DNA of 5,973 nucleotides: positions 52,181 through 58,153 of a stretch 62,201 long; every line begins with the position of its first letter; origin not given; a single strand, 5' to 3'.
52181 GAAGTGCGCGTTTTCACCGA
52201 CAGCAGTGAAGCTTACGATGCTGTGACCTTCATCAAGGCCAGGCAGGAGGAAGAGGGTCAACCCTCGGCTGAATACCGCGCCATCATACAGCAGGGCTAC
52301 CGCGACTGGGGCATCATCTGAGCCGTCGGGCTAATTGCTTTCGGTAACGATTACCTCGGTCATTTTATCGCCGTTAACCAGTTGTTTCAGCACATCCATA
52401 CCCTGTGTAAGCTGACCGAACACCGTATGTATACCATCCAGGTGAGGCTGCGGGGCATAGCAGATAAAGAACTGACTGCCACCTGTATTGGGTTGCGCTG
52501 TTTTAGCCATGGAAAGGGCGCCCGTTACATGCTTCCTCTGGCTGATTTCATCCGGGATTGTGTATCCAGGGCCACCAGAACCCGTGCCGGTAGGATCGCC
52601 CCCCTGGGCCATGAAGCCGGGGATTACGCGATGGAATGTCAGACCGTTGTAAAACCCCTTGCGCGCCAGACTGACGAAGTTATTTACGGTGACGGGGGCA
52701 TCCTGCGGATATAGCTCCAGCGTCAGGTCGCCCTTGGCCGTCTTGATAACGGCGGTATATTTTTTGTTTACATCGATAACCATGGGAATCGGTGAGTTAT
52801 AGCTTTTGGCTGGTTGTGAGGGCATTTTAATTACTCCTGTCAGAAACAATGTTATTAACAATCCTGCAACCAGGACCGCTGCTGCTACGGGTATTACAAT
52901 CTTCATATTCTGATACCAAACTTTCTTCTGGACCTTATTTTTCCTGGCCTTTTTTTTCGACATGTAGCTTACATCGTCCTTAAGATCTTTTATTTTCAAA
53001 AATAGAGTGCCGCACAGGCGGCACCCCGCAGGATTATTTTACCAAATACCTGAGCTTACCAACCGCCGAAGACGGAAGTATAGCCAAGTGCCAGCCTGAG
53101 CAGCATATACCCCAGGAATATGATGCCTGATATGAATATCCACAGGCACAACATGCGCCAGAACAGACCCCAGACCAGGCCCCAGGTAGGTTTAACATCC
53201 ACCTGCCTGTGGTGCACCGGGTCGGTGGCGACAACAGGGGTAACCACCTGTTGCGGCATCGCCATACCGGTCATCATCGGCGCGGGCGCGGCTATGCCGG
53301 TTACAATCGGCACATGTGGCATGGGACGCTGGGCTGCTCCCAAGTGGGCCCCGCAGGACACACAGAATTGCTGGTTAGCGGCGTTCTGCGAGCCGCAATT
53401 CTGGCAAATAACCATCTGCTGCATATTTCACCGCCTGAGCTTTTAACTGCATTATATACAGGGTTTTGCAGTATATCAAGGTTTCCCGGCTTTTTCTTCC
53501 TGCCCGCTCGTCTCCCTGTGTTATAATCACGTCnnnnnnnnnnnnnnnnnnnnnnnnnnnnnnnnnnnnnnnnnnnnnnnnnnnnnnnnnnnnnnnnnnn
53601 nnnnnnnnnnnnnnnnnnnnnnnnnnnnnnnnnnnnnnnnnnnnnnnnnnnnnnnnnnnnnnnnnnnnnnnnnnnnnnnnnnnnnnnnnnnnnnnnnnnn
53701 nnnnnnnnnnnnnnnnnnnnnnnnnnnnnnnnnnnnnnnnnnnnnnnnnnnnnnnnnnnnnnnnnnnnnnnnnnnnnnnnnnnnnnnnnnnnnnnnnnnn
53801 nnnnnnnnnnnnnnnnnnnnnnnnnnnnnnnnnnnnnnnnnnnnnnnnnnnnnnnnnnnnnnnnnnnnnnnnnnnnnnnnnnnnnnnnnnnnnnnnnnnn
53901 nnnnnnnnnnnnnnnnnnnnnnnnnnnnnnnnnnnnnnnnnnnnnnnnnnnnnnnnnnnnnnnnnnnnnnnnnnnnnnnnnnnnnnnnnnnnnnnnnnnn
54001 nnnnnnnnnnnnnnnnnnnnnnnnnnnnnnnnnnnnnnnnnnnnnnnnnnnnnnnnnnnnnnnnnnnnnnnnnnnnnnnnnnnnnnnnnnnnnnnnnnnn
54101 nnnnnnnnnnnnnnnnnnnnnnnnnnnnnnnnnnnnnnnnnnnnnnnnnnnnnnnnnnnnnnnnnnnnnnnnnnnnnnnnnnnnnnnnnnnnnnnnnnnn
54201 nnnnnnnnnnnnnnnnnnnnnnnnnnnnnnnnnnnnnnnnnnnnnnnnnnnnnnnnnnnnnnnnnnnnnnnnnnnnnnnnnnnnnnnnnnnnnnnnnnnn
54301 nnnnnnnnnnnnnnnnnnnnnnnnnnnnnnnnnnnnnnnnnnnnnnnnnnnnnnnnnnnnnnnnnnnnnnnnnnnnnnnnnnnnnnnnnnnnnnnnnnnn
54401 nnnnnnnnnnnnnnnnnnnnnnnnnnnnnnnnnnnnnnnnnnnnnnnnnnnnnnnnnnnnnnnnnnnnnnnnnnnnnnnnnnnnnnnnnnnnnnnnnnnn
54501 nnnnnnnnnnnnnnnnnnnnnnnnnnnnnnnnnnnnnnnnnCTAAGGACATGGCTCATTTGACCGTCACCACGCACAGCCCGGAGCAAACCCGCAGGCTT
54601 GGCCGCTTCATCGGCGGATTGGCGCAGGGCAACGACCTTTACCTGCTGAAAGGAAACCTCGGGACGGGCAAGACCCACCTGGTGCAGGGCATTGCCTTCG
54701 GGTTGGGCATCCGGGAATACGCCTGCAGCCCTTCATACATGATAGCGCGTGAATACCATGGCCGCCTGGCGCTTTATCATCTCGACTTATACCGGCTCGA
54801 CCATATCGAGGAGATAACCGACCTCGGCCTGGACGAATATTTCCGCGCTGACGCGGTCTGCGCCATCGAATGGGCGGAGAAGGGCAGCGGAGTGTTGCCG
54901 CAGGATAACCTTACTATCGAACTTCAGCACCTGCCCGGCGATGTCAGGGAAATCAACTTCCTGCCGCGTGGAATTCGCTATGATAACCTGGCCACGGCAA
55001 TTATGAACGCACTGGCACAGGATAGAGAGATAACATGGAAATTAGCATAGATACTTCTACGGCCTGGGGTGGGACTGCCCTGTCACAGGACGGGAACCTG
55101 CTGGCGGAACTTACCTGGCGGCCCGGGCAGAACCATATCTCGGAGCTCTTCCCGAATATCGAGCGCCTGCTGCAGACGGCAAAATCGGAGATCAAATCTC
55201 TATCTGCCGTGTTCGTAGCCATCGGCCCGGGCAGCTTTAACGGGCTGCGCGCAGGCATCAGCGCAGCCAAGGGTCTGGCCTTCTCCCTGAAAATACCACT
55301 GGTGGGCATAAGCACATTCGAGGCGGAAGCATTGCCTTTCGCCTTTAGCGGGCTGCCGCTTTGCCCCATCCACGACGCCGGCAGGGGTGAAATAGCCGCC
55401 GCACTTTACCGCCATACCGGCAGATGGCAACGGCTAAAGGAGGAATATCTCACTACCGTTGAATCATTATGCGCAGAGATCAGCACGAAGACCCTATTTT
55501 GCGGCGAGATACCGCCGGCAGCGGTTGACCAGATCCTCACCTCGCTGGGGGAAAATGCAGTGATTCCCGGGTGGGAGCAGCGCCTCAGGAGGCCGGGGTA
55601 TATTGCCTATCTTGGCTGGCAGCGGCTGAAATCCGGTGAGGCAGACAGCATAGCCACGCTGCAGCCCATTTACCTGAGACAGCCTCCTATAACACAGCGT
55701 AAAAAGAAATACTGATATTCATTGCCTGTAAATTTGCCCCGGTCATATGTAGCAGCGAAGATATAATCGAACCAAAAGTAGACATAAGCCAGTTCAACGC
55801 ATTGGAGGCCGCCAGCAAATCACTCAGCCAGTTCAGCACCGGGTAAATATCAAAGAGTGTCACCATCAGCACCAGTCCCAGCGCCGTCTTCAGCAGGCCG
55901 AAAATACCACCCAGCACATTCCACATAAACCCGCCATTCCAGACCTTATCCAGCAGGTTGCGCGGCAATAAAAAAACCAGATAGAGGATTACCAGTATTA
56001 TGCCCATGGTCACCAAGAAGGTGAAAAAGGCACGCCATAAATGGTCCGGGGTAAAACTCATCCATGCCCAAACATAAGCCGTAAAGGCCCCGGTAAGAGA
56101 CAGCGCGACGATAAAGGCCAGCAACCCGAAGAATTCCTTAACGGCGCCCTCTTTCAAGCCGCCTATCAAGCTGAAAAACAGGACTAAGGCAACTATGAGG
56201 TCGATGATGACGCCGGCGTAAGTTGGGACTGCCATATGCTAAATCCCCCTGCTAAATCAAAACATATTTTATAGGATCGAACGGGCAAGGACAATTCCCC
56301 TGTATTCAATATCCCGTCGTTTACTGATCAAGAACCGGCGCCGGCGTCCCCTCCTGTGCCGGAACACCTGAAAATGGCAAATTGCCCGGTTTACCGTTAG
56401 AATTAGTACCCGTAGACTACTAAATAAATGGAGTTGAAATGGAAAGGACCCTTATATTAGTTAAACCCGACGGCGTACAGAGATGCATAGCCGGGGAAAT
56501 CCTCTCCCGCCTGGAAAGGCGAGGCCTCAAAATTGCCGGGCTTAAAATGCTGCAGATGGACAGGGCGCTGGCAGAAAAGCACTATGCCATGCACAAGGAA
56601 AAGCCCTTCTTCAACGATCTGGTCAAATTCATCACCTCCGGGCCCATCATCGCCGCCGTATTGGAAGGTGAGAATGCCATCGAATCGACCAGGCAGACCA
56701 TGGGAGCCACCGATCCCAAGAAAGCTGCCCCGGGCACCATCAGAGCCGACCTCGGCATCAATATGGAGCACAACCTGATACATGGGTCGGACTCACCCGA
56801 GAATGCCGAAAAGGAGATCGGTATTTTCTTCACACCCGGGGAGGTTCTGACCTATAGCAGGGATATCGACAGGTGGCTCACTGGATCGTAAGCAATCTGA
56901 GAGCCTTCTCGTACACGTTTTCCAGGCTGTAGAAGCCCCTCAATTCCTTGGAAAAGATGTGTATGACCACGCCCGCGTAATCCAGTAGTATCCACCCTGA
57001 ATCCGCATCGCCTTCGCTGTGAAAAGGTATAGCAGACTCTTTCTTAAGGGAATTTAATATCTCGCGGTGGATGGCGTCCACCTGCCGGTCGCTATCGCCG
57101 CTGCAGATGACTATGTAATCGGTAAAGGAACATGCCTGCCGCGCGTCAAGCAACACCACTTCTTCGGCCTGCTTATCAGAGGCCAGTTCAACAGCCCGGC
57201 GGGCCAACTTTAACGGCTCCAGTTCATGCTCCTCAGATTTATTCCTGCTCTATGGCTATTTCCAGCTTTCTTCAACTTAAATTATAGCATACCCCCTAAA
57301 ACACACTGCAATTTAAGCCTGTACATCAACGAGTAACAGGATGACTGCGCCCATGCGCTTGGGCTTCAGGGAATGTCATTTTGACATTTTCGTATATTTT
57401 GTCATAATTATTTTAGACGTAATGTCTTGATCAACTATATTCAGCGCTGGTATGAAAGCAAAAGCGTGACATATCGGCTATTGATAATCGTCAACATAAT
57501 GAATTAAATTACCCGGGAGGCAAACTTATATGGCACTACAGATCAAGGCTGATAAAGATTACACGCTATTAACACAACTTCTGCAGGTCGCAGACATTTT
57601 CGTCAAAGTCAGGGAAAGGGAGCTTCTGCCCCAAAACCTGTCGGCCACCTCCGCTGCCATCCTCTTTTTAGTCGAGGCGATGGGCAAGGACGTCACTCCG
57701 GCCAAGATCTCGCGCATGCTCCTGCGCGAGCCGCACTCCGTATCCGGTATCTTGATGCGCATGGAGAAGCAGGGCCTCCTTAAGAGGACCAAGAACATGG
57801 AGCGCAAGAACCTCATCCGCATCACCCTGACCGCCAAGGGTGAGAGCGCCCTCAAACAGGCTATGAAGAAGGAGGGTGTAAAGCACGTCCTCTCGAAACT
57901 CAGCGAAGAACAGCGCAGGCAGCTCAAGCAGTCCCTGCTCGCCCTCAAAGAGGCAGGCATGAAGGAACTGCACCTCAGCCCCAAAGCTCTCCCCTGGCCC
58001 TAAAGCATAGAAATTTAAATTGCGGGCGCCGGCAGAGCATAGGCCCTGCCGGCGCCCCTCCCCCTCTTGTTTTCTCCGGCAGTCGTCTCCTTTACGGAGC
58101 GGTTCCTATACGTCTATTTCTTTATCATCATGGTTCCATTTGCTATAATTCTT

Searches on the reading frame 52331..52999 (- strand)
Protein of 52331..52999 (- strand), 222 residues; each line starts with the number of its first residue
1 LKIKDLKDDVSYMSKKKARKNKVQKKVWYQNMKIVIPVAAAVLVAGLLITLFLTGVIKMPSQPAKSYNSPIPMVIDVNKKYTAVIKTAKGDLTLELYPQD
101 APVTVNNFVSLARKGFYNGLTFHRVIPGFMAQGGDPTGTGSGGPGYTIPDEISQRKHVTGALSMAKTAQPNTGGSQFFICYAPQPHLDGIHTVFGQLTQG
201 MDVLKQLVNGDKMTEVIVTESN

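Call 70: search_protein_families(library=pfam, proteins=[window:52331-52999:-], max_evalue=0.0001)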
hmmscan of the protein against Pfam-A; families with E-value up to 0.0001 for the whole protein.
window:52331-52999:- (222 aa): 1 family
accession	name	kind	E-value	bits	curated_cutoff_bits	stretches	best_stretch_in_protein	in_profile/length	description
PF00160.26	Pro_isomerase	-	2.3e-48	164.9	21.7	1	84-212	3-142/159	Cyclophilin type peptidyl-prolyl cis-trans isomerase/CLD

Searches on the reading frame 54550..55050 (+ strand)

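Call 71: search_protein_families(library=pfam, proteins=[window:54550-55050:+], max_evalue=0.0001)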
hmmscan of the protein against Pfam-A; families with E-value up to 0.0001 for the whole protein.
window:54550-55050:+ (166 aa): 1 family
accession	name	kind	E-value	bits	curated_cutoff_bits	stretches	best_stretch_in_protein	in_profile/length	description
PF02367.23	TsaE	-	1.2e-35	122.7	26.6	1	9-129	2-122/128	Threonylcarbamoyl adenosine biosynthesis protein TsaE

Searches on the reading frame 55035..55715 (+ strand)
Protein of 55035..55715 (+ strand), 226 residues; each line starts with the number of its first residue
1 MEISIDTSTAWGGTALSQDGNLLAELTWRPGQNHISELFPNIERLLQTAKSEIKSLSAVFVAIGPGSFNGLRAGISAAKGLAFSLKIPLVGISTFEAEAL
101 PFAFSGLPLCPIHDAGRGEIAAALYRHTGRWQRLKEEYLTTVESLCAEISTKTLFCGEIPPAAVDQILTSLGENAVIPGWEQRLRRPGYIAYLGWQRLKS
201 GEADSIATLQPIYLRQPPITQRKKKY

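Call 71: search_protein_families(library=pfam, proteins=[window:55035-55715:+], max_evalue=0.0001)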
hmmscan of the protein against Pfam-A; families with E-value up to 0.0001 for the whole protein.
window:55035-55715:+ (226 aa): 1 family
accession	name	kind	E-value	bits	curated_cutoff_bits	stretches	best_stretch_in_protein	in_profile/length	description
PF00814.31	TsaD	-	2.9e-24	86.6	24.8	1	32-145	27-147/264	tRNA N6-adenosine threonylcarbamoyltransferase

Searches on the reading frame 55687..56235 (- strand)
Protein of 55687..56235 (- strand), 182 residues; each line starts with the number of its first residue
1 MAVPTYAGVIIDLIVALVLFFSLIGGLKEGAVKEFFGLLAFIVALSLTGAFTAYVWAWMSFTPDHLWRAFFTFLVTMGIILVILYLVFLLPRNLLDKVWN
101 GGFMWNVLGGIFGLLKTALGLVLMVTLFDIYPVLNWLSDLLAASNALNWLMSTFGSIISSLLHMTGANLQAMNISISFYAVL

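Call 71: search_protein_families(library=pfam, proteins=[window:55687-56235:-], max_evalue=0.0001)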
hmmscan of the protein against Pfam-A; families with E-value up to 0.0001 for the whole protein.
window:55687-56235:- (182 aa): 1 family
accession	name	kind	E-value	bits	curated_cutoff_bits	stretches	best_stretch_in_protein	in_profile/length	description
PF02674.22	Colicin_V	-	7e-15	55.7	29.3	1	11-152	1-141/144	Colicin V production protein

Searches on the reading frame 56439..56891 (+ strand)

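Call 71: search_protein_families(library=pfam, proteins=[window:56439-56891:+], max_evalue=0.0001)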
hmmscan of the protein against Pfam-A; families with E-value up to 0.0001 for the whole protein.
window:56439-56891:+ (150 aa): 1 family
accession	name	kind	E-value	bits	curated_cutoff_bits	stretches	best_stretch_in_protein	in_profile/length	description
PF00334.24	NDK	-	7.9e-58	194.6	27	1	2-135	1-134/135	Nucleoside diphosphate kinase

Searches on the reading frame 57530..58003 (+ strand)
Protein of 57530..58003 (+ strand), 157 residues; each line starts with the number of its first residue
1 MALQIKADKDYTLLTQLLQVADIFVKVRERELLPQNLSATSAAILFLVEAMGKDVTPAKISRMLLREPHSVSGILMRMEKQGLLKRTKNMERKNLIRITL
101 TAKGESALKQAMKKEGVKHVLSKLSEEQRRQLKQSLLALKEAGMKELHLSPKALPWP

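Call 71: search_protein_families(library=pfam, proteins=[window:57530-58003:+], max_evalue=0.0001)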
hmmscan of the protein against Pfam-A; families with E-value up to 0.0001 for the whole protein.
window:57530-58003:+ (157 aa): 3 families
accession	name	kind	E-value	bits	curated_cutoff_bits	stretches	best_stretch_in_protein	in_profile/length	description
PF12802.13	MarR_2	-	1.4e-07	32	27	1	36-88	2-54/61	MarR family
PF01047.28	MarR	-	4.3e-06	27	24.6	1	37-89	1-52/59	MarR family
PF13463.12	HTH_27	-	3.7e-05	24.3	22.2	1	37-104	1-68/68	Winged helix DNA-binding domain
